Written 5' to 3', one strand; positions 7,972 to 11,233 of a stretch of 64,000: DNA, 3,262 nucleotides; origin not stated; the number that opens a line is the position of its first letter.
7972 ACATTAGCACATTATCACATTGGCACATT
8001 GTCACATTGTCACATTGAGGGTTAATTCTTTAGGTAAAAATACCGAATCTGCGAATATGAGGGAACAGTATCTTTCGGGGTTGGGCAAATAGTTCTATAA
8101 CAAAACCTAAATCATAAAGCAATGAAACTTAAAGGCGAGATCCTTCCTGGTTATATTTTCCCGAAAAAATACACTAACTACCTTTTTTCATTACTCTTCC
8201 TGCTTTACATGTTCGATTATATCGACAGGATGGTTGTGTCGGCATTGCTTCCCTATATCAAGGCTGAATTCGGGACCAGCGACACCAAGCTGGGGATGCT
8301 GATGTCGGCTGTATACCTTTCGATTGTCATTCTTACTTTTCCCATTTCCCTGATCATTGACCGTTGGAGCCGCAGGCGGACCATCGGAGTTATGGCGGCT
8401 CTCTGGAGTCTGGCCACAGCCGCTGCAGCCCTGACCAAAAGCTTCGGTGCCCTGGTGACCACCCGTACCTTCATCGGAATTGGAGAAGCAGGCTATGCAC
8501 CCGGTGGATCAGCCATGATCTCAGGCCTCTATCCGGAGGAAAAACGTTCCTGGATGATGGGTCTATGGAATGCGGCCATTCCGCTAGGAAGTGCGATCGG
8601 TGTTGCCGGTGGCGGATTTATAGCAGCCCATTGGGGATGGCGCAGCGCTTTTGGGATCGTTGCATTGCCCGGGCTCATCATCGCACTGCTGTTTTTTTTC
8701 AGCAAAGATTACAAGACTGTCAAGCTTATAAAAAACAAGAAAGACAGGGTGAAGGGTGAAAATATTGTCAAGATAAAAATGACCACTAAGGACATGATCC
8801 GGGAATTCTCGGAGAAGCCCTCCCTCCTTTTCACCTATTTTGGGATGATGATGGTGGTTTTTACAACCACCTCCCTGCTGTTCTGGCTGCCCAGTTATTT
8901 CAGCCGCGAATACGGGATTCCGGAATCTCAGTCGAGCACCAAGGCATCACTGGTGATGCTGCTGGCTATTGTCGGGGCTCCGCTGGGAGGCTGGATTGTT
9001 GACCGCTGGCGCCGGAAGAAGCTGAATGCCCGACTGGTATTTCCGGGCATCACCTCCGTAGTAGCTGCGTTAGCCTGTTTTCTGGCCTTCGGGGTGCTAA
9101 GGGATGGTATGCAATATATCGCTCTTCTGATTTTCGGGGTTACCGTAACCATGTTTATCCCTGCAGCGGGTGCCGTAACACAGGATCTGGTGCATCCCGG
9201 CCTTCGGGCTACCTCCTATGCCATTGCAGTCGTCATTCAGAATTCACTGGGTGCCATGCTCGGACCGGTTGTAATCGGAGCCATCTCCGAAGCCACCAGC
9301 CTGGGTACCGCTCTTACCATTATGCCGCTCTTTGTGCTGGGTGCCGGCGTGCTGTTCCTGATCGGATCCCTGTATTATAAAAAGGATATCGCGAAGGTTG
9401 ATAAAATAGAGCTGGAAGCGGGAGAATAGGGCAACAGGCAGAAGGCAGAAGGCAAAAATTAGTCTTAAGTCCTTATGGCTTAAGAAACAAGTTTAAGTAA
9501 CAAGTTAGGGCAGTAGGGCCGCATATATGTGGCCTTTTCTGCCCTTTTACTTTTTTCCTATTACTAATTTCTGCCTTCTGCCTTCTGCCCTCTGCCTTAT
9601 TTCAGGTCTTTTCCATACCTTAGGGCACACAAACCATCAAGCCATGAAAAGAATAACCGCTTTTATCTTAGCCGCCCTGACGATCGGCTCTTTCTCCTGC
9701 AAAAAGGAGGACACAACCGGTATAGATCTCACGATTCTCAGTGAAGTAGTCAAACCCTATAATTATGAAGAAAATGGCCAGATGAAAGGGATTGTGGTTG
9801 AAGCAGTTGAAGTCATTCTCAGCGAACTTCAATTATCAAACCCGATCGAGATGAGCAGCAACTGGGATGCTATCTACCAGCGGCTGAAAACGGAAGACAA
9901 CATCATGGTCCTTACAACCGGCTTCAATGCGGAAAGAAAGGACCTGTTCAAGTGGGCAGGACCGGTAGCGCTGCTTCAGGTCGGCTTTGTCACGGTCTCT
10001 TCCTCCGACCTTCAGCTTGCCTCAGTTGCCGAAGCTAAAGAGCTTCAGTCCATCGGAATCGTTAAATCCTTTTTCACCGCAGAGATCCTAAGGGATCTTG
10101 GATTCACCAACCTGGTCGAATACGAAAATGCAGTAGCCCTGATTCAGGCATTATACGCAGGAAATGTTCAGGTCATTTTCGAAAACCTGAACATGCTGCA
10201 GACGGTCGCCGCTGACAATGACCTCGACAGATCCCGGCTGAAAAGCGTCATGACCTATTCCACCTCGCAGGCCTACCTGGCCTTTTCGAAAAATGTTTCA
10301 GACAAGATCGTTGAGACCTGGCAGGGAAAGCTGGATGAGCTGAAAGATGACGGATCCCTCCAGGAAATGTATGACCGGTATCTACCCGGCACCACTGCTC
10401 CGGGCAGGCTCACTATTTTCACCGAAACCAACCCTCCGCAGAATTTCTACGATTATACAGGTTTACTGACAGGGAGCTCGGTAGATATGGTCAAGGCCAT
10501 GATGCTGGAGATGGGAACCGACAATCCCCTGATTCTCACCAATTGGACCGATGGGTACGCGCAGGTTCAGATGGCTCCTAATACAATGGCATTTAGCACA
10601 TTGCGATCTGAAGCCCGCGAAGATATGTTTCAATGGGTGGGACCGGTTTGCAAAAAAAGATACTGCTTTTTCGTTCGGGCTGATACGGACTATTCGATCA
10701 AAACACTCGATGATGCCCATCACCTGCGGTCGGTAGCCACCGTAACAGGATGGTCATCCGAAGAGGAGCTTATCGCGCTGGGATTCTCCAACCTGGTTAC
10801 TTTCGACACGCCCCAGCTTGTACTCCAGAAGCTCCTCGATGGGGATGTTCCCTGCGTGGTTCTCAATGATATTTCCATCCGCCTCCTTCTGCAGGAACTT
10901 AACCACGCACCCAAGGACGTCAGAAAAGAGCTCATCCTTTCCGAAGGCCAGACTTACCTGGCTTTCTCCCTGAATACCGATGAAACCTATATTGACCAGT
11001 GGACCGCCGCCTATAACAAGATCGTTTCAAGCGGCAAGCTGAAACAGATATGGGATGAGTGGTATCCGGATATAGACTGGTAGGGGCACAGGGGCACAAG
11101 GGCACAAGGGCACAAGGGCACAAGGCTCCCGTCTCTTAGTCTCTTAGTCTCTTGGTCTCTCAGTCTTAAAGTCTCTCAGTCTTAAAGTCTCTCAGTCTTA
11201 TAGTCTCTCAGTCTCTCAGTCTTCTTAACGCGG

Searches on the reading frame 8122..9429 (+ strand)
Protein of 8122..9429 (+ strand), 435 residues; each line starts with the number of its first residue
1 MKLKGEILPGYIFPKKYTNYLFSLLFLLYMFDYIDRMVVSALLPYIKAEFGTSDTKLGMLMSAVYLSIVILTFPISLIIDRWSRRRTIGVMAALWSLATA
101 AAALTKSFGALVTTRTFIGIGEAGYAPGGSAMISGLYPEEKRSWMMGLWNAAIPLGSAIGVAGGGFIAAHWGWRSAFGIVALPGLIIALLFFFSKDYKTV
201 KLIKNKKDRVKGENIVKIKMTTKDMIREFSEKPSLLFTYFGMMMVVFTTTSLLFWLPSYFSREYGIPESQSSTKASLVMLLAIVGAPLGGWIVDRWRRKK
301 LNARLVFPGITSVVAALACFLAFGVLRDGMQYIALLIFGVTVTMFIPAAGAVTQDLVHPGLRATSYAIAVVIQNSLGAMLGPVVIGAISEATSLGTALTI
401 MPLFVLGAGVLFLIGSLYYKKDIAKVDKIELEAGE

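Call 49: search_protein_families(library=pfam, proteins=[window:8122-9429:+], max_evalue=0.00001)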
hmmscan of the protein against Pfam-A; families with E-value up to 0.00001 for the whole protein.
window:8122-9429:+ (435 aa): 2 families
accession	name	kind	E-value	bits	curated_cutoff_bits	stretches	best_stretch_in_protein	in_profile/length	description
PF07690.21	MFS_1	-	1.4e-63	215.4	33.4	1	25-382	1-347/347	Major Facilitator Superfamily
PF03137.26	OATP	-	2.9e-12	46.1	25.8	1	111-323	136-383/545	Organic Anion Transporter Polypeptide (OATP) family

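Call 51: find_encoding_contigs(protein=window:8122-9429:+, flank=3000, max_places=6)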
Protein window:8122-9429:+ (435 aa): no gene with exactly this product is on record in the collection.

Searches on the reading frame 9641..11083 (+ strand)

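Call 49: search_protein_families(library=pfam, proteins=[window:9641-11083:+], max_evalue=0.00001)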
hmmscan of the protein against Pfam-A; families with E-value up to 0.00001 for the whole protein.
window:9641-11083:+ (480 aa): 1 family
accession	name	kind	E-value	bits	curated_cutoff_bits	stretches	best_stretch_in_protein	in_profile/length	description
PF00497.25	SBP_bac_3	-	2.4e-19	69.9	26.4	2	37-248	9-130/132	Bacterial extracellular solute-binding proteins, family 3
